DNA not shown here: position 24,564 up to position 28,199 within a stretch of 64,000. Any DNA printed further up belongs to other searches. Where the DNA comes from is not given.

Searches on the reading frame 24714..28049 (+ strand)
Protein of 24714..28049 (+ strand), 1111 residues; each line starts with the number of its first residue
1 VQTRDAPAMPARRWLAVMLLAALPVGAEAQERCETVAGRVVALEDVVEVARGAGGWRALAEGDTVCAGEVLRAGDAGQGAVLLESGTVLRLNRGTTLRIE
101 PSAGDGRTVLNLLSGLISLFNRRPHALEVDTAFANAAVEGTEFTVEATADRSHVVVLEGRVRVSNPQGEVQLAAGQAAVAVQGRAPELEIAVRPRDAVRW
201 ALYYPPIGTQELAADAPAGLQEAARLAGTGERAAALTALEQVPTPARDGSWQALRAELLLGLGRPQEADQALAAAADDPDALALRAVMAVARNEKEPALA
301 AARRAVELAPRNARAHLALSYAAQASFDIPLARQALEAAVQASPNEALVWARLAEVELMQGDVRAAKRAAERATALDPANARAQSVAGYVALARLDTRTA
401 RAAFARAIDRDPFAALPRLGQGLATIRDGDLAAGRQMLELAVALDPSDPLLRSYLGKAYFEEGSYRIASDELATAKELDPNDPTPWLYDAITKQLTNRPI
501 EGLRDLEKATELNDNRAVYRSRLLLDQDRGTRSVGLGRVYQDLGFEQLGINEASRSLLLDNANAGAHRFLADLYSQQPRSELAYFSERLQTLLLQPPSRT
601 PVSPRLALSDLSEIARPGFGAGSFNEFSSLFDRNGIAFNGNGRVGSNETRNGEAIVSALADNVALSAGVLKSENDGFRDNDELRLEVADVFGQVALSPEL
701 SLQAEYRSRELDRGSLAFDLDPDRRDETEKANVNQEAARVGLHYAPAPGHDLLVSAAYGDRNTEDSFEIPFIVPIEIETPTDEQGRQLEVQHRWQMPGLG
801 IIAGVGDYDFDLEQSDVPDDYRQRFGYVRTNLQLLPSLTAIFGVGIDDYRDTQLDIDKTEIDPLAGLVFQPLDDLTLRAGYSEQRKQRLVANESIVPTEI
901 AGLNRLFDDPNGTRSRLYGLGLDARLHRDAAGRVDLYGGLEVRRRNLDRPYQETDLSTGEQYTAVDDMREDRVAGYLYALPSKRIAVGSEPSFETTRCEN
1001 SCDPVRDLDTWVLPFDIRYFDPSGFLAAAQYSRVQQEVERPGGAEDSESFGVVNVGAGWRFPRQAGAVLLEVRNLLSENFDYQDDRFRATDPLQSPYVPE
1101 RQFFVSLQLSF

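Call 7: search_protein_families(library=pfam, proteins=[window:24714-28049:+], max_evalue=0.01)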
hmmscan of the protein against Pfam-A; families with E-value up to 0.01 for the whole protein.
window:24714-28049:+ (1111 aa): 14 families
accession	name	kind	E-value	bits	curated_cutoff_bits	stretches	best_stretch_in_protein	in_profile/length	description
PF04773.18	FecR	-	7.9e-15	55.5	24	1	71-162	3-97/97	FecR protein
PF00593.30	TonB_dep_Rec_b-barrel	-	4.6e-11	43.7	27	1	730-883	55-239/436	TonB dependent receptor-like, beta-barrel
PF07719.23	TPR_2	-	6.7e-09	35.6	27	1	347-380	1-34/34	Tetratricopeptide repeat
PF23914.1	TPR_CcmH_CycH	-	7.6e-09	36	42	2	335-384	38-87/158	Cytochrome c-type biogenesis protein H TPR domain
PF14559.12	TPR_19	-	5.3e-08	33.5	25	2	427-483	3-59/68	Tetratricopeptide repeat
PF13428.12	TPR_14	-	8.7e-07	29.5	23.5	0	349-384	3-38/44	Tetratricopeptide repeat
PF13414.12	TPR_11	-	2.8e-06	27.3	26.8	0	441-463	20-42/42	TPR repeat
PF13431.12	TPR_17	-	3.5e-06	27.3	24.4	0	336-366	2-32/34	Tetratricopeptide repeat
PF13432.12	TPR_16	-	1.4e-05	25.9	32.7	2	388-449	4-65/65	Tetratricopeptide repeat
PF00515.34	TPR_1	-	2.2e-05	24.5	27.8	0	347-380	1-34/34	Tetratricopeptide repeat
PF13181.12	TPR_8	-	8.5e-05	22.9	25.7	0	349-380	3-34/34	Tetratricopeptide repeat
PF09976.15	TPR_21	-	0.0022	18.2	25.5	0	290-410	50-175/193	Tetratricopeptide repeat-like domain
PF13371.12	TPR_9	-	0.0028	18.1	35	1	426-483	6-63/73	Tetratricopeptide repeat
PF25062.1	ARM_TT21_N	-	0.0037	17.5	40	0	459-511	4-55/222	Tetratricopeptide repeat protein 21 N-terminal ARM repeat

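Call 8: search_protein_families(library=ncbifam, proteins=[window:24714-28049:+], max_evalue=0.01)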
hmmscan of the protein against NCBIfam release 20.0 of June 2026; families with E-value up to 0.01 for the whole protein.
window:24714-28049:+ (1111 aa): 14 families
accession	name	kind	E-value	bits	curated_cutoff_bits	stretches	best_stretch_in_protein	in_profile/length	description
TIGR02917.1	PEP_TPR_lipo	equivalog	4e-26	91.2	312.2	1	268-517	182-431/899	XrtA/PEP-CTERM system TPR-repeat protein PrsT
TIGR02521.1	type_IV_pilW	equivalog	6.8e-10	38.9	154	1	358-412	42-96/234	type IV pilus biogenesis/stability protein PilW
NF040959.1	MamA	equivalog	6.8e-10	38.7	200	1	273-409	65-201/204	magnetosome protein MamA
TIGR02552.1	LcrH_SycD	equivalog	6.5e-08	32.4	104.8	1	332-411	37-116/136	SycD/LcrH family type III secretion system chaperone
NF008520.0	PRK11447.1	equivalog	2.9e-07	28.7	858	1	421-582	275-437/1157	cellulose synthase complex outer membrane protein BcsC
NF033920.0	C39_PA2778_fam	equivalog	6.3e-06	25.8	150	1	283-378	159-255/255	PA2778 family cysteine peptidase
NF047849.1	Lsa33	exception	6.6e-06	25.5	420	1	34-167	25-171/310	surface adhesin Lsa33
TIGR00540.1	TPR_hemY_coli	hypoth_equivalog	0.00036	19.4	142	0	237-369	248-381/385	heme biosynthesis-associated TPR protein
TIGR00990.1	3a0801s09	subfamily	0.00071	18.3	757.25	0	281-404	333-456/615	mitochondrial import receptor subunit TOM70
TIGR03939.1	PGA_TPR_OMP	equivalog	0.002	16.4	366.65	1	324-410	406-492/800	poly-beta-1,6 N-acetyl-D-glucosamine export porin PgaA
NF052304.1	CdsG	equivalog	0.0023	18.1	170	0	358-411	19-72/133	CdsG family type III secretion system protein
NF009037.0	PRK12370.1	equivalog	0.004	15.6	589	0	363-447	320-404/553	HilA/EilA family virulence transcriptional regulator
NF041522.1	TPR_sll0314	equivalog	0.0042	16.4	225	0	457-483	26-52/275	Sll0314/Alr1548 family TPR repeat-containing protein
NF008757.0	PRK11788.1-5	equivalog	0.0063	15.7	363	1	352-413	185-246/388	lipopolysaccharide assembly protein LapB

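Call 34: find_related_loci(query=window:24714-28046:+, collection=genome_contigs, flank=10000)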
Query window:24714-28046:+ (1111 aa) in genome_contigs; peptide patterns used: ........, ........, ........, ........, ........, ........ (x = any residue, [..] = any of these).
80 stretches matched a pattern; 13 encode a relative of the query (tblastn E <= 1e-3); 13 distinct loci.
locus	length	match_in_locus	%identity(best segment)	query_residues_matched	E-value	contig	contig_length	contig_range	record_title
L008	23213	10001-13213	37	16-1111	0e+0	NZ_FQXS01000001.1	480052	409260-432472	Desulfofustis glycolicus DSM 9705, whole genome shotgun sequence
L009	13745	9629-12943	37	30-1111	0e+0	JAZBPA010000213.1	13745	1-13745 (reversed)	MAG: Candidatus Competibacteraceae bacterium isolate bin.461 k117_4477795, whole genome shotgun sequence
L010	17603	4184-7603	35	2-1111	0e+0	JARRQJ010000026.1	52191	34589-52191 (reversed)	MAG: Gammaproteobacteria bacterium isolate Spart_199_MAG scaffold_336, whole genome shotgun sequence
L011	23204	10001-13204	36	18-1109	0e+0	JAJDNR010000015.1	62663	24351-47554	MAG: Desulfofustis sp. isolate ALSabin.142 k141_2041472, whole genome shotgun sequence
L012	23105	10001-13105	35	33-1111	3e-174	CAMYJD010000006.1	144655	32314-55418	MAG: uncultured Gammaproteobacteria bacterium isolate ES_Gamma_035 genome assembly, contig: scaffold_77, whole genome sh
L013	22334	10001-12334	41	15-785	3e-165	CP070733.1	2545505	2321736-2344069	MAG: Pseudomonadota bacterium isolate bin408 chromosome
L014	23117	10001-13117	32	15-1111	3e-161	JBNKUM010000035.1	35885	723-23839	MAG: Gammaproteobacteria bacterium isolate A1A2.bin.44.orig k141_1207200, whole genome shotgun sequence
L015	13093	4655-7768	32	15-1111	6e-176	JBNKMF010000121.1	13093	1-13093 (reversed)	MAG: Gammaproteobacteria bacterium isolate H1.bin.24.strict NODE_121_length_13093_cov_135.803549, whole genome shotgun s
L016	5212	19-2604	34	255-1109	2e-147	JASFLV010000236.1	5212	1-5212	MAG: Thioalkalispiraceae bacterium isolate D0817M20remetaG_Bin_170 D0817M20remetaG_FD_scaffold_4659_c1, whole genome sho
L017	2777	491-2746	41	16-795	3e-153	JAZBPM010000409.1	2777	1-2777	MAG: Desulfofustis sp. isolate bin.27 k117_9616557, whole genome shotgun sequence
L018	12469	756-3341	33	262-1111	2e-134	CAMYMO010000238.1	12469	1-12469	MAG: uncultured Ectothiorhodospiraceae bacterium isolate ES_Gamma_063 genome assembly, contig: NODE_2742_length_12469_co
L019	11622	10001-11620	43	33-568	4e-115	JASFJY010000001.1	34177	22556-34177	MAG: Chromatiales bacterium isolate D0608U12metaG_Bin_322 D0608U12metaG_FD_scaffold_21_c1, whole genome shotgun sequence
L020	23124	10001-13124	54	33-1111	2e-118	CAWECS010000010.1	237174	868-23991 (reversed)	MAG: uncultured Gammaproteobacteria bacterium isolate MFD03551.bin.2.28 genome assembly, contig: contig_38875, whole gen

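Call 43: search_protein_families(library=pfam, proteins=[L020:7426-9651:+, L020:6536-7189:-, L012:7430-9655:+, L010:1625-3892:+, L010:49-1599:+, L008:7578-9617:+, L008:6100-7881:+, L009:7279-9477:+, L010:8451-9338:+, L016:3644-4744:+], max_evalue=0.001)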
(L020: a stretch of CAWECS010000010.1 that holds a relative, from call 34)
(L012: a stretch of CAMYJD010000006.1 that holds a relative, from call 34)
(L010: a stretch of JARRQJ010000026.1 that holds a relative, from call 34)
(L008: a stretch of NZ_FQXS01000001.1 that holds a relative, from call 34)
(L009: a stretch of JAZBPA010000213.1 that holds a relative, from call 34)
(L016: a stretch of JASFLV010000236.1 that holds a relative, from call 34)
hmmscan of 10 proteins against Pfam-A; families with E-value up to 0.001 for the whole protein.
L020:7426-9651:+ (741 aa): 2 families
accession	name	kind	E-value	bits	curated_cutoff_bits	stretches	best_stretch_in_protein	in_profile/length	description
PF05226.16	CHASE2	-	7.1e-29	101.6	26.3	1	17-387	3-255/257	CHASE2 domain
PF00211.25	Guanylate_cyc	-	1.7e-17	64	21.9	1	493-656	13-174/183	Adenylate and Guanylate cyclase catalytic domain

L020:6536-7189:- (217 aa): 5 families
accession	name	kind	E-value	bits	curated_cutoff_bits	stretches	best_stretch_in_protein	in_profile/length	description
PF00027.35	cNMP_binding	-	2.8e-26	91.8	27.5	1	29-116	2-89/89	Cyclic nucleotide-binding domain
PF13545.12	HTH_Crp_2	-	9.5e-18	64.4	27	1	148-210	1-62/70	Crp-like helix-turn-helix domain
PF00325.26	Crp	-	4.4e-10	39.5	21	1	171-200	3-32/32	Bacterial regulatory proteins, crp family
PF13412.12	HTH_24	-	1e-05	25.5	21.9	1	168-201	15-48/48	Winged helix-turn-helix DNA-binding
PF12802.13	MarR_2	-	0.00056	20.5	27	0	151-203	8-53/61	MarR family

L012:7430-9655:+ (741 aa): 2 families
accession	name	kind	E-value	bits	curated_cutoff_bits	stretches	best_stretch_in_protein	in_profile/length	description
PF05226.16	CHASE2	-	8.1e-27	94.8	26.3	1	33-387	17-255/257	CHASE2 domain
PF00211.25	Guanylate_cyc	-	7.8e-17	61.9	21.9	1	493-655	13-173/183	Adenylate and Guanylate cyclase catalytic domain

L010:1625-3892:+ (755 aa): 3 families
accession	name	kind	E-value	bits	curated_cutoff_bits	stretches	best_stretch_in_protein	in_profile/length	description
PF02518.31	HATPase_c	-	9.8e-31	106.9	26.4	1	630-740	2-109/111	Histidine kinase-, DNA gyrase B-, and HSP90-like ATPase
PF05226.16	CHASE2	-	6.1e-30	105.1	26.3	1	57-436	24-255/257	CHASE2 domain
PF00512.31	HisKA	-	1.4e-19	70.4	26.9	1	516-583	2-66/66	His Kinase A (phospho-acceptor) domain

L010:49-1599:+ (516 aa): 8 families
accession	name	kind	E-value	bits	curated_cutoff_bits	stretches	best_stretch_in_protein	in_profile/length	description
PF02518.31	HATPase_c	-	4.1e-27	95.3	26.4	1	404-515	1-110/111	Histidine kinase-, DNA gyrase B-, and HSP90-like ATPase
PF00512.31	HisKA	-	2.3e-17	63.2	26.9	1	291-358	2-66/66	His Kinase A (phospho-acceptor) domain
PF13188.13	PAS_8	-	2.5e-13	49.8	21.8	1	178-226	4-54/65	PAS domain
PF00989.32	PAS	-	7.6e-13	48.9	22.6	1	178-281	4-113/113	PAS fold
PF08448.16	PAS_4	-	5.3e-11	43.2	23.1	1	184-283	4-107/110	PAS fold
PF13426.13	PAS_9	-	4.8e-10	40.1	27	1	186-282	2-102/103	PAS domain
PF08447.18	PAS_3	-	5.8e-06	26.9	25.6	1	74-117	1-44/89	PAS fold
PF13596.12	PAS_10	-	0.00024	22.2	22.1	1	187-282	11-106/106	PAS domain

L008:7578-9617:+ (679 aa): 1 family
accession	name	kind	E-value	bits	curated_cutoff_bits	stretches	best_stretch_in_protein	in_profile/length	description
PF00361.26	Proton_antipo_M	-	9.6e-38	130.5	21.5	1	224-483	2-269/294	NADH:quinone oxidoreductase/Mrp antiporter, TM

L008:6100-7881:+ (593 aa): 2 families
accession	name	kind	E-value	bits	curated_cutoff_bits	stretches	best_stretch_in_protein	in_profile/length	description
PF00361.26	Proton_antipo_M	-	1.7e-56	192.1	21.5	1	223-517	1-292/294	NADH:quinone oxidoreductase/Mrp antiporter, TM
PF00662.26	Proton_antipo_N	-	3.5e-06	27.3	24.5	1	166-207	10-51/51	NADH-Ubiquinone oxidoreductase (complex I), chain 5 N-terminus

L009:7279-9477:+ (732 aa): 2 families
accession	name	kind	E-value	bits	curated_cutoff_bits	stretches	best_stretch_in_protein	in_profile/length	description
PF05226.16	CHASE2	-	4e-30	105.7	26.3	1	35-383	13-256/257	CHASE2 domain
PF00211.25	Guanylate_cyc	-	2.2e-15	57.2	21.9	1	480-642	12-172/183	Adenylate and Guanylate cyclase catalytic domain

L010:8451-9338:+ (295 aa): 1 family
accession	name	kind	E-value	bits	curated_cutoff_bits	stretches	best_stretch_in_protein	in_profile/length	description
PF00656.27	Peptidase_C14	-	2.7e-22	80.1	21.4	1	20-284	2-225/233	Caspase domain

L016:3644-4744:+ (366 aa): 2 families
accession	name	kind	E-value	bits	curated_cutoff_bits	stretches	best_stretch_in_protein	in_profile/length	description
PF03704.23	BTAD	-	1.2e-15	58.6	22.1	1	214-360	1-145/146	Bacterial transcriptional activator domain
PF00486.34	Trans_reg_C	-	5.7e-06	26.8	26.2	1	143-194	9-59/77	Transcriptional regulatory protein, C terminal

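Call 57: search_dna_similar(query=window:24714-28046:+, collection=plasmids, mode=protein, max_rows=30, rows=spread)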
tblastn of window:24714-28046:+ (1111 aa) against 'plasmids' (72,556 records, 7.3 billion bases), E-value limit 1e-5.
Records with a match: 84; places in all: 89; records where one place covers at least 80% of the query: 0.
Best place of each record, by identity: <60% 84.
By first word of the organism name: Sinorhizobium 67; Ensifer 9; Rhizobium 5; Neorhizobium 2; Methylocystis 1.
By predicted mobility (MOB-suite, as given by PLSDB): mobilizable 46; non-mobilizable 24; conjugative 14.
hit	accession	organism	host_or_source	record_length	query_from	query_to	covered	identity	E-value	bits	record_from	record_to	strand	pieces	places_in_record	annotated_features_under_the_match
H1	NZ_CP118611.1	Ensifer adhaerens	Pure isolate,Rhizosphere of Cyperus ...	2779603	12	196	17%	38.3%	2e-12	80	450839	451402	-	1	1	none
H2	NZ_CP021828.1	Sinorhizobium meliloti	Medicago truncatula,Single Cell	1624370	16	196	16%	38.6%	7e-9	68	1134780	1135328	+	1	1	none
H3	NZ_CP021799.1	Sinorhizobium meliloti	Medicago sativa,Single Cell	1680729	16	196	16%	38.6%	7e-9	68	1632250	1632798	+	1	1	none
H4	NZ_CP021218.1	Sinorhizobium meliloti RU11/001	-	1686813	16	196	16%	38.6%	7e-9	68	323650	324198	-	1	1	none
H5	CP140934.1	Sinorhizobium meliloti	Medicago lupulina,whole organism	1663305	16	196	16%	38.6%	8e-9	68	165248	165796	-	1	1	nsrA: signal perception protein NrsA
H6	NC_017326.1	Sinorhizobium meliloti SM11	-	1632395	16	196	16%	38.6%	1e-8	67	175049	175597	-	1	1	none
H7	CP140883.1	Sinorhizobium meliloti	Medicago lupulina,whole organism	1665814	16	196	16%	38.6%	1e-8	67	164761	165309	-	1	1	FecR domain-containing protein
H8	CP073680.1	Sinorhizobium meliloti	Medicago truncatula,cell culture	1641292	16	196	16%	38.0%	1e-8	67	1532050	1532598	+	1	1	none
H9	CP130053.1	Sinorhizobium meliloti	Medicago,Cell culture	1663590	16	196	16%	38.0%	2e-8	67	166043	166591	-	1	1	FecR domain-containing protein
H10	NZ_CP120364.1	Sinorhizobium kummerowiae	Kummerowia stipulacea,Pure culture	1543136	16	196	16%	38.0%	2e-8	67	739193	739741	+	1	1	none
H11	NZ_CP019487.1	Sinorhizobium meliloti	alfalfa,single cell,nitrogen fixing ...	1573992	16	196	16%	38.0%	2e-8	67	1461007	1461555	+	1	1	none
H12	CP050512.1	Sinorhizobium meliloti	Medicago sativa,cell culture,root nodule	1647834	16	196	16%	38.0%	2e-8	66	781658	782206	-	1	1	TonB-dependent receptor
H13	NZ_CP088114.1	Sinorhizobium meliloti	cell culture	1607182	16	196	16%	38.0%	2e-8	66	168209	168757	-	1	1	none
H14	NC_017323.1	Sinorhizobium meliloti BL225C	-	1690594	16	196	16%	38.0%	2e-8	66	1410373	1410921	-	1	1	none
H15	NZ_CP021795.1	Sinorhizobium meliloti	Medicago sativa,Single Cell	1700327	16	196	16%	38.0%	2e-8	66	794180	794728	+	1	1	none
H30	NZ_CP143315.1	Methylocystis iwaonis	cell culture,rice rhizosphere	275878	54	166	10%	32.5%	9e-6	58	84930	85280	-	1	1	FecR domain-containing protein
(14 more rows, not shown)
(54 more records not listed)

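Call 58: get_annotated_region(hit=H5, flank=8000)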
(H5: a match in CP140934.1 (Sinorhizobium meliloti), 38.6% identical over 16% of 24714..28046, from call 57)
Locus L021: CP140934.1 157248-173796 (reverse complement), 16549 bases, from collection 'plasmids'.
description: Sinorhizobium meliloti strain ml28 plasmid pSymB, complete sequence
organism: Sinorhizobium meliloti (NCBI taxid 382)
taxonomy: Bacteria; Pseudomonadota; Alphaproteobacteria; Hyphomicrobiales; Rhizobiaceae; Sinorhizobium; Sinorhizobium meliloti
host: -; source: Medicago lupulina,whole organism; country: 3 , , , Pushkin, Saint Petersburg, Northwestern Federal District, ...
typing (MOB-suite, as given by PLSDB): mobilizable; relaxase MOBQ
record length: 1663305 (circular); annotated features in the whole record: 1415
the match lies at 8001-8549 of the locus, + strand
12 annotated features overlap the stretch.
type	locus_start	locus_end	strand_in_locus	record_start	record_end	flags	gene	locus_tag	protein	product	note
CDS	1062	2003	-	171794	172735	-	-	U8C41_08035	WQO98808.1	sugar phosphate isomerase/epimerase family protein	-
CDS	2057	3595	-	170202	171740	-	-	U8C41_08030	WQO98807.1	tripartite tricarboxylate transporter permease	-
CDS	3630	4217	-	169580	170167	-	-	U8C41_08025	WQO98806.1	tripartite tricarboxylate transporter TctB family protein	-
CDS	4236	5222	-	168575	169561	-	-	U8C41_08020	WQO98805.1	tripartite tricarboxylate transporter substrate binding protein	-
CDS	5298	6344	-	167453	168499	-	-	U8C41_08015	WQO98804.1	4-hydroxythreonine-4-phosphate dehydrogenase PdxA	-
CDS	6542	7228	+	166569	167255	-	-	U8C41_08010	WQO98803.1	GntR family transcriptional regulator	-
CDS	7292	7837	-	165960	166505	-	-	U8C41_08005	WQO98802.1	DUF5706 domain-containing protein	-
CDS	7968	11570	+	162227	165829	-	nsrA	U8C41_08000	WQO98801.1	signal perception protein NrsA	-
CDS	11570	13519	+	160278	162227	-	cyaK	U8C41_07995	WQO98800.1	adenylate cyclase CyaK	-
CDS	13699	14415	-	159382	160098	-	-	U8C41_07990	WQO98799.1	ABC transporter ATP-binding protein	-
CDS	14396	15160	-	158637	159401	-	-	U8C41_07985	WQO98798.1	ABC transporter ATP-binding protein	-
CDS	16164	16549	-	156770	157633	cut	-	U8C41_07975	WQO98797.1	branched-chain amino acid ABC transporter permease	-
